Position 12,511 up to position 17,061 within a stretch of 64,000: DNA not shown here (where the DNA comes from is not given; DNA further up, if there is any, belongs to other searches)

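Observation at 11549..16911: c-di-GMP-I riboswitch driving an uncharacterised two-gene secreted-protein cassette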

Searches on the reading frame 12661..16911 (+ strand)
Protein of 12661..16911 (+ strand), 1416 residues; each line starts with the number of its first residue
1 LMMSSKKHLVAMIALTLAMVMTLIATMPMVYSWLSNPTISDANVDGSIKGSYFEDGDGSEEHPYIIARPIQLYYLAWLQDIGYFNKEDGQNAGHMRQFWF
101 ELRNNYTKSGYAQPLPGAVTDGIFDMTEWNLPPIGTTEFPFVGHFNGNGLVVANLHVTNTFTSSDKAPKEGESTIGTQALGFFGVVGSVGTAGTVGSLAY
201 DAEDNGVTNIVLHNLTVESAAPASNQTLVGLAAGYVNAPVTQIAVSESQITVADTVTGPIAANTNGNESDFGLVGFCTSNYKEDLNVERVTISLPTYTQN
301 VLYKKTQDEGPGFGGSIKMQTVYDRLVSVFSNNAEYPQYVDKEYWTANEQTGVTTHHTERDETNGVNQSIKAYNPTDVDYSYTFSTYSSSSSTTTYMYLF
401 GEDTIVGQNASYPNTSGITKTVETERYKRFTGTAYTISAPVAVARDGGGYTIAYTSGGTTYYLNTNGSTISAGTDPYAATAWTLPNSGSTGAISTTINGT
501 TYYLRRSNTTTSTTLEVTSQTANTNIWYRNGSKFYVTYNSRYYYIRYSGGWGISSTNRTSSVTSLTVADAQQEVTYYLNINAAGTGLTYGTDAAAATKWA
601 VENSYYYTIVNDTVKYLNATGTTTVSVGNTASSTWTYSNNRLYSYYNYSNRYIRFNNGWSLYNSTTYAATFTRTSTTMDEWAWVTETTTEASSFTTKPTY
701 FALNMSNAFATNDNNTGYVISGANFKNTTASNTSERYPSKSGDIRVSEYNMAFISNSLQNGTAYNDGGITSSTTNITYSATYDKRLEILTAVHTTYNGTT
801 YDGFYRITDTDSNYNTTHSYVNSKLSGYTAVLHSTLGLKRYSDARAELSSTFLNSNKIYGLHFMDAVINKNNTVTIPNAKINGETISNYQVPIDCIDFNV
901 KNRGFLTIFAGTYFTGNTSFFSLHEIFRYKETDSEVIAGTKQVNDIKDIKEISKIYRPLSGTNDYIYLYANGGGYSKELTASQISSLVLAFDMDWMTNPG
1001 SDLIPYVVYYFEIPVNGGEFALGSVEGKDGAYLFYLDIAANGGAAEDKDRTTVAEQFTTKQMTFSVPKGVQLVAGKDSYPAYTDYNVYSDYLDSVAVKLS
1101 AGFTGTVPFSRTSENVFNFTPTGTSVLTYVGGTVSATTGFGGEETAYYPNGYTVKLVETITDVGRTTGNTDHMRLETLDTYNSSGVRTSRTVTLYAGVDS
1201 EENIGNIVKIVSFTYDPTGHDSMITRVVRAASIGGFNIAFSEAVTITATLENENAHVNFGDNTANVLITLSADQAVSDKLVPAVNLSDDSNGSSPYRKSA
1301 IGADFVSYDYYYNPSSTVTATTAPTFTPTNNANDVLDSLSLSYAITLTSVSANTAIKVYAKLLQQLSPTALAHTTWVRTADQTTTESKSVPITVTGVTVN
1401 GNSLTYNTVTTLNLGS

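Call 4: search_protein_families(library=pfam, proteins=[window:12661-16911:+], max_evalue=1)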
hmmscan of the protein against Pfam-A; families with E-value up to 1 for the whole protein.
window:12661-16911:+ (1416 aa): 0 families

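Call 5: search_protein_families(library=ncbifam, proteins=[window:12661-16911:+], max_evalue=1)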
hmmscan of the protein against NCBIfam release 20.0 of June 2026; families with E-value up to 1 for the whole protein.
window:12661-16911:+ (1416 aa): 0 families

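Call 9: find_homologous_proteins(query=window:12661-16911:+)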
Query window:12661-16911:+ (1416 aa): 222 proteins with E <= 0.001 among 8000 candidates; the best 120 are listed.
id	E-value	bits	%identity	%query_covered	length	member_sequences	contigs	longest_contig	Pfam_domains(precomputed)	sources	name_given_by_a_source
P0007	0.0e+0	3122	100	100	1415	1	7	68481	-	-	-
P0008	0.0e+0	1925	64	99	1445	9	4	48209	-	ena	-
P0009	0.0e+0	1746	60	99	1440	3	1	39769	-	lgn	-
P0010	0.0e+0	1200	52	51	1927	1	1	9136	-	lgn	-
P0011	0.0e+0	1146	53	49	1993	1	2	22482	-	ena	-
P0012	0.0e+0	1061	45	97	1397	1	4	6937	-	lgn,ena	-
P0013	0.0e+0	1032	44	98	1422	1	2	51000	-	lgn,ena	-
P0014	0.0e+0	1022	43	97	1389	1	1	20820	-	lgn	-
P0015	7.0e-219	748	38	69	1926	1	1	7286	-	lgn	-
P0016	9.3e-219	748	48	47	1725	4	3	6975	-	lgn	-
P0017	2.9e-191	656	38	67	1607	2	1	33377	-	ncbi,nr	ncbi:MAG: hypothetical protein K5979_12230 [Ruminococcus sp.]|nr:hypothetical protein [Ruminococcus 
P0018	8.3e-189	648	38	67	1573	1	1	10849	PF06268.20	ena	-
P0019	6.3e-178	612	35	66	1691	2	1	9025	-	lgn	-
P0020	5.4e-170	586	47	39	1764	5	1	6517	-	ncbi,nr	ncbi:MAG: hypothetical protein IKS88_03450, partial [Clostridia bacterium]|nr:hypothetical protein [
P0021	4.5e-147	510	36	51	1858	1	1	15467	-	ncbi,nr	ncbi:MAG: hypothetical protein K6F14_07995 [Clostridiales bacterium]|nr:hypothetical protein [Clostr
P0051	7.4e-86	307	42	25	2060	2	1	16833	PF06268.20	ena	-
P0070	2.0e-77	279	34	43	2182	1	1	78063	PF06268.20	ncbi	-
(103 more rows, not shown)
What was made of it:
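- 12664..16911 (+): ORF2 ('BIG'), 1415 aa from the ATG (1416 from the TTG at 12661): large exported multidomain protein. At least 222 homologues (call 9).
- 13915..14733 (+): ORF2 Thr/Tyr/Ser-rich tandem beta-trefoil (lectin-like) region (about residues 418-690). PF06268 fascin is present on three family members (call 9).
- On Beta-trefoil lectin fold: PF06268 on three family members (call 9).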

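Call 13: search_solved_structures(query=window:12664-16911:+, max_evalue=1, show_alignments=2)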
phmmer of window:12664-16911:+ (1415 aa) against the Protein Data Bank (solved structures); distinct sequences matched with E-value up to 1: 3.
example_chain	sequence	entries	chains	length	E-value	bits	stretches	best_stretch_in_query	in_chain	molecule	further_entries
9h4n_G2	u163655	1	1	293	0.72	10.7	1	1007-1038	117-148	Large ribosomal subunit protein uL18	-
6swa_D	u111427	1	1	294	0.73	10.7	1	1007-1038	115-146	60S ribosomal protein L5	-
7cpu_LD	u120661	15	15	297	0.74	10.6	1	1007-1038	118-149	60S ribosomal protein L5 | Large ribosomal subunit protein uL18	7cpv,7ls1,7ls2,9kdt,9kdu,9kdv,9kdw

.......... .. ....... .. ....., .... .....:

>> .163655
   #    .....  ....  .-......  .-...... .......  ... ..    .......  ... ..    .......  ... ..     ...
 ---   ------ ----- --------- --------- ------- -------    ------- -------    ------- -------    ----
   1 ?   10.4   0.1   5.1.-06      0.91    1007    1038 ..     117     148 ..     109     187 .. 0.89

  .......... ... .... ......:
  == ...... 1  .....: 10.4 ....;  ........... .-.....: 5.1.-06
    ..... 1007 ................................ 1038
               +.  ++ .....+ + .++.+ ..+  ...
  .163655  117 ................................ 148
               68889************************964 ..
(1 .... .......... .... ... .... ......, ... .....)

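Call 18: find_related_loci(query=A2, collection=genome_contigs, flank=6000)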
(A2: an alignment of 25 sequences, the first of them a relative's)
Query A2 (1415 aa) in genome_contigs; peptide patterns used: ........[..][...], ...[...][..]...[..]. (x = any residue, [..] = any of these).
204 stretches matched a pattern; 174 encode a relative of the query (tblastn E <= 1e-3); the best 80 are kept; 80 distinct loci.
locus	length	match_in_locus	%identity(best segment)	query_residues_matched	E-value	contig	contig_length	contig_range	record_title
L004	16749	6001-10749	40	5-1403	2e-169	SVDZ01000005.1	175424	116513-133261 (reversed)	MAG: Lachnospiraceae bacterium isolate SIG293 NODE_118_length_175424_cov_12.472765, whole genome shotgun sequence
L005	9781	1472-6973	47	5-1406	2e-165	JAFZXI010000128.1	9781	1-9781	MAG: Clostridia bacterium isolate RGIG8183 Water_buffalos_Rumen-3__c1972263, whole genome shotgun sequence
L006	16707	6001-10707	39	23-1403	5e-162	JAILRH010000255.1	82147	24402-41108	MAG: Lachnospiraceae bacterium isolate RUI379 k141_3314164_flag=0_multi=11.9987_len=82147, whole genome shotgun sequence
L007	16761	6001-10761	39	10-1403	1e-156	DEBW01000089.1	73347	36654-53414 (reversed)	MAG TPA_asm: Ruminococcus flavefaciens isolate UBA2946 UBA2946_contig_3955, whole genome shotgun sequence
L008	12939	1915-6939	40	26-1362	4e-155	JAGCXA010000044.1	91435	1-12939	MAG: Clostridia bacterium isolate RGIG10200 Yak_Rumen-5__c1551588, whole genome shotgun sequence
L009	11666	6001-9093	33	11-1072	1e-118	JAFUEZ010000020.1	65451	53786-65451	MAG: Bacilli bacterium isolate RGIG4434 Roe_deer_Omasum-3__c149638, whole genome shotgun sequence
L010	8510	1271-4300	32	2-1073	1e-104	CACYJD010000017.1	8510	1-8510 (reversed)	MAG: uncultured Erysipelotrichaceae bacterium isolate RUG11995 genome assembly, contig: RUG11995_asm_17, whole genome sh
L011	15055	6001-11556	36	5-1411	1e-100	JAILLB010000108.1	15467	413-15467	MAG: Clostridiales bacterium isolate RUI217 k141_8782962_flag=0_multi=15.5089_len=15467, whole genome shotgun sequence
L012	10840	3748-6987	30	6-1166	3e-99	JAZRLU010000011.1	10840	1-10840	MAG: Eubacteriales bacterium isolate T1900045429_YK20190120.MAGScoT_cleanbin_000039 SGB_7089_k141_117782, whole genome s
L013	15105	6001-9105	31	6-1073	9e-99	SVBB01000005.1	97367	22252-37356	MAG: Erysipelotrichaceae bacterium isolate SIG217 NODE_41_length_97367_cov_43.441577, whole genome shotgun sequence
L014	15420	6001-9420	29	3-1268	2e-98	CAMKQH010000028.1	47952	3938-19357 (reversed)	MAG: uncultured Lachnospiraceae bacterium isolate SRR12081296_bin.90_metaWRAP_v1.3_MAG genome assembly, contig: ERZ12289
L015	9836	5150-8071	31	1-1069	1e-97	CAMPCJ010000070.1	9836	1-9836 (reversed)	MAG: uncultured Clostridia bacterium isolate SRR873610_bin.94_metaWRAP_v1.3_MAG genome assembly, contig: NODE_16411_leng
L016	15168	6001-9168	29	2-1157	2e-96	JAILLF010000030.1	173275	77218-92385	MAG: Acetatifactor sp. isolate RUI221 k141_9011699_flag=0_multi=58.9933_len=173275, whole genome shotgun sequence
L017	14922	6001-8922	30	13-1073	4e-96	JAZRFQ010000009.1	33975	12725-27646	MAG: Eubacteriales bacterium isolate T1900045494_YK20190188.MAGScoT_cleanbin_000049 SGB_7413_k141_356422, whole genome s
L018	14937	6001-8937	31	45-1114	4e-95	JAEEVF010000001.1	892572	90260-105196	MAG: Acetatifactor sp. isolate Tb.RUG.447 NODE_1_length_892572_cov_6.870214, whole genome shotgun sequence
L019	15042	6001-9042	38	7-1201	7e-86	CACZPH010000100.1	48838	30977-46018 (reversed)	MAG: uncultured Clostridiales bacterium isolate RUG12826 genome assembly, contig: RUG12826_asm_100, whole genome shotgun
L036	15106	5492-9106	32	5-1162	6e-64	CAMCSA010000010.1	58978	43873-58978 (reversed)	MAG: uncultured Erysipelotrichaceae bacterium isolate SRR17382105_bin.15_metaWRAP_v1.3_MAG genome assembly, contig: ERZ1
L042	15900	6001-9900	32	2-1141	2e-61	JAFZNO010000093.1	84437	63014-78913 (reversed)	MAG: Lachnospiraceae bacterium isolate RGIG7929 Water_buffalos_Rumen-1__c930122, whole genome shotgun sequence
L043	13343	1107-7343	34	4-1046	5e-61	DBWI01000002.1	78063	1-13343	MAG TPA_asm: Christensenella sp. UBA1242 UBA1242_contig_37755, whole genome shotgun sequence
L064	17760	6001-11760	35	1-1059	3e-51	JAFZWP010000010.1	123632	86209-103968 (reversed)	MAG: Bacilli bacterium isolate RGIG8164 Water_buffalos_Rumen-3__c418218, whole genome shotgun sequence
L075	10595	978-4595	37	1-1071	1e-48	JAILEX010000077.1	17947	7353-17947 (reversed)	MAG: Bacilli bacterium isolate RUI057 k141_9710589_flag=0_multi=11.9839_len=17947, whole genome shotgun sequence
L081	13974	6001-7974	37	45-1081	2e-47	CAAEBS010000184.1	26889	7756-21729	MAG TPA_asm: Clostridia bacterium, isolate HGM12711, WGS project CAAEBS010000000 data, contig: ERS396440_25_k89_261922,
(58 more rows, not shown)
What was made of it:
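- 12664..16911 (+): 174 loci in species-representative genomes (call 18).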

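Call 28: search_protein_families(library=pfam, proteins=[L043:11784-12539:+, L019:10772-12334:+, L043:10229-11776:+, L081:9279-10061:+, L064:3423-4283:+, L075:148-984:+, L036:13960-15105:-, L012:57-1640:+, L042:5059-5979:+], max_evalue=0.1)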
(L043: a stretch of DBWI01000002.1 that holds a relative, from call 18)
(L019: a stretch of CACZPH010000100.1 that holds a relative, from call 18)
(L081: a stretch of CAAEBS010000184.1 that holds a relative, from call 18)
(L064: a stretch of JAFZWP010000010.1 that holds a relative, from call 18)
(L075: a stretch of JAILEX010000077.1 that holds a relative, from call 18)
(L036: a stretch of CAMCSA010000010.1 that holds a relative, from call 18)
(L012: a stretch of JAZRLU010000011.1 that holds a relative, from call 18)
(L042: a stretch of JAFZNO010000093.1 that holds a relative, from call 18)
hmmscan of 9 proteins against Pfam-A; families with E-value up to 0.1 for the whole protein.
L043:11784-12539:+ (251 aa): 7 families
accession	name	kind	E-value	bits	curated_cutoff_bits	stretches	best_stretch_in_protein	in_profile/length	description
PF15103.11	G0-G1_switch_2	-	0.00024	21.9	27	1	160-217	32-88/105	G0/G1 switch protein 2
PF10502.14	Peptidase_S26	-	0.00028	21.3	22.9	1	43-98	16-73/168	Signal peptidase, peptidase S26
PF00717.28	Peptidase_S24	-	0.0068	16.6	23.3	1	55-92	40-75/116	Peptidase S24-like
PF20380.3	DUF6675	-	0.025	14.2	27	1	161-224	6-69/254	Family of unknown function (DUF6675)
PF22251.1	PFF1_TM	-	0.028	14.4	32.3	1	159-244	98-185/300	Vacuolar membrane protease, transmembrane domain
PF20455.3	DUF6708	-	0.055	13.7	27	1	86-180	83-180/200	Family of unknown function (DUF6708)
PF13786.12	DUF4179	-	0.073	13.9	30.1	0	8-50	1-46/94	Domain of unknown function (DUF4179)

L019:10772-12334:+ (520 aa): 2 families
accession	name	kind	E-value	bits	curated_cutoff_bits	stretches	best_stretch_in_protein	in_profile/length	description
PF06480.20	FtsH_ext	-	0.022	15.4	25.5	1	57-134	2-55/103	FtsH Extracellular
PF07728.20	AAA_5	-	0.055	13.9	22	0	226-376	2-138/139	AAA domain (dynein-related subfamily)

L043:10229-11776:+ (515 aa): 1 family
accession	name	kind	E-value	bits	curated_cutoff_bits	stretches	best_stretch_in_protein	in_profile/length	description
PF14163.11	SieB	-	0.026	14.5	26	1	31-77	51-97/147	Super-infection exclusion protein B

L081:9279-10061:+ (260 aa): 1 family
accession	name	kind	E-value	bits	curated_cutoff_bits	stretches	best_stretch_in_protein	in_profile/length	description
PF10856.13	DUF2678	-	0.092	13.2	27.8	0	24-49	25-50/118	Protein of unknown function (DUF2678)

L064:3423-4283:+ (286 aa): 0 families

L075:148-984:+ (278 aa): 0 families

L036:13960-15105:- (381 aa): 1 family
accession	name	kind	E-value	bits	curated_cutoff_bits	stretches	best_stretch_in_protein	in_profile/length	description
PF00563.25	EAL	-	1.4e-61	208.4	31.3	1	131-365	2-236/236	EAL domain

L012:57-1640:+ (527 aa): 5 families
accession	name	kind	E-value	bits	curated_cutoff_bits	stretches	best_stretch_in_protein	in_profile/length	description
PF00990.26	GGDEF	-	4.1e-26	92.1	23.8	1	365-520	1-158/161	Diguanylate cyclase, GGDEF domain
PF22673.2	MCP-like_PDC_1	-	1.5e-11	45.2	27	1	105-213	9-112/113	Methyl-accepting chemotaxis protein-like, first PDC sensor domain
PF00672.30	HAMP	-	8.7e-10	39.2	25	1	305-356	2-53/53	HAMP domain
PF02743.24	dCache_1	-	2.6e-05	24.3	45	1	74-227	32-170/240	Cache domain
PF03707.21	MHYT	-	0.0017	18.7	21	0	279-306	19-46/59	Bacterial signalling protein N terminal repeat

L042:5059-5979:+ (306 aa): 0 families

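Call 29: search_protein_families(library=ncbifam, proteins=[L043:11784-12539:+, L019:10772-12334:+, L043:10229-11776:+, L081:9279-10061:+, L064:3423-4283:+, L075:148-984:+, L042:5059-5979:+], max_evalue=0.1)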
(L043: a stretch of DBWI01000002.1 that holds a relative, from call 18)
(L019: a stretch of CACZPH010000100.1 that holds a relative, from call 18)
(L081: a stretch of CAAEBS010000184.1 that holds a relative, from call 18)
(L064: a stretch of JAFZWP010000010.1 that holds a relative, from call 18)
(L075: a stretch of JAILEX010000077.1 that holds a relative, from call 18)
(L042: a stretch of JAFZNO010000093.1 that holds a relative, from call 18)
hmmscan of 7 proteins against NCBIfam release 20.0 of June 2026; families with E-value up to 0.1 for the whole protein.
L043:11784-12539:+ (251 aa): 7 families
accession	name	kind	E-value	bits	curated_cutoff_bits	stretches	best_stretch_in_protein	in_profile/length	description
TIGR02228.1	sigpep_I_arch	equivalog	2.8e-22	79.3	51.85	1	15-169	2-151/158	signal peptidase I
NF046067.1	SigPepSipWBacil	equivalog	9.7e-16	57.9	190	1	18-192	6-183/189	signal peptidase I SipW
TIGR02227.1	sigpep_I_bact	equivalog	2.7e-08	33.8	47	1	37-107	7-75/162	signal peptidase I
TIGR00939.1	2a57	subfamily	0.0054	15.5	297.5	1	168-241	180-253/439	nucleoside Transporter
NF040945.1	CCC_membrane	equivalog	0.0064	16.8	65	0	10-39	53-82/99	CCC motif membrane protein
TIGR00859.1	ENaC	subfamily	0.017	13.7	428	1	135-233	490-586/596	sodium channel transporter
NF045849.1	ICE_MMCAP2_0565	equivalog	0.078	12.7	40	0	159-195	16-51/80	Mbov_0395 family pilin-like conjugal transfer protein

L019:10772-12334:+ (520 aa): 0 families

L043:10229-11776:+ (515 aa): 0 families

L081:9279-10061:+ (260 aa): 1 family
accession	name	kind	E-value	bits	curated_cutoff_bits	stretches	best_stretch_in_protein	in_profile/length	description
TIGR00378.1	cax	equivalog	0.084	12.1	211.15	0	150-225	157-232/349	calcium/proton exchanger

L064:3423-4283:+ (286 aa): 1 family
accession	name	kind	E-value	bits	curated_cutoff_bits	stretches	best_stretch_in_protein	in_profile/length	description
NF005303.0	PRK06834.1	subfamily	0.024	13.2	625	1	170-242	248-316/488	hypothetical protein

L075:148-984:+ (278 aa): 1 family
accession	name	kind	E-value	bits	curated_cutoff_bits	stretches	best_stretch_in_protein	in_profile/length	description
TIGR04088.1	cognate_SipW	domain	0.033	14.4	19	1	21-43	5-27/34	SipW-dependent-type signal peptide-containing protein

L042:5059-5979:+ (306 aa): 0 families
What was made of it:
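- On SipW-dependent-type signal peptide proteins (TIGR04088): One S5 member scores 14.4 bits against a cutoff of 19 (call 29).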

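Call 45: search_solved_structures(query=A8, max_evalue=10, show_alignments=2)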
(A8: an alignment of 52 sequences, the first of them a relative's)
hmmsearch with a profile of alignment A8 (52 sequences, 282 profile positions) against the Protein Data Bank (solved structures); distinct sequences matched with E-value up to 10: 1.
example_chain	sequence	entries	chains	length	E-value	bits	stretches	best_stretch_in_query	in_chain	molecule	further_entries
7bvt_A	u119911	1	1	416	0.37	13.8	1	225-263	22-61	Hypothetical sugar ABC-transporter sugar binding protein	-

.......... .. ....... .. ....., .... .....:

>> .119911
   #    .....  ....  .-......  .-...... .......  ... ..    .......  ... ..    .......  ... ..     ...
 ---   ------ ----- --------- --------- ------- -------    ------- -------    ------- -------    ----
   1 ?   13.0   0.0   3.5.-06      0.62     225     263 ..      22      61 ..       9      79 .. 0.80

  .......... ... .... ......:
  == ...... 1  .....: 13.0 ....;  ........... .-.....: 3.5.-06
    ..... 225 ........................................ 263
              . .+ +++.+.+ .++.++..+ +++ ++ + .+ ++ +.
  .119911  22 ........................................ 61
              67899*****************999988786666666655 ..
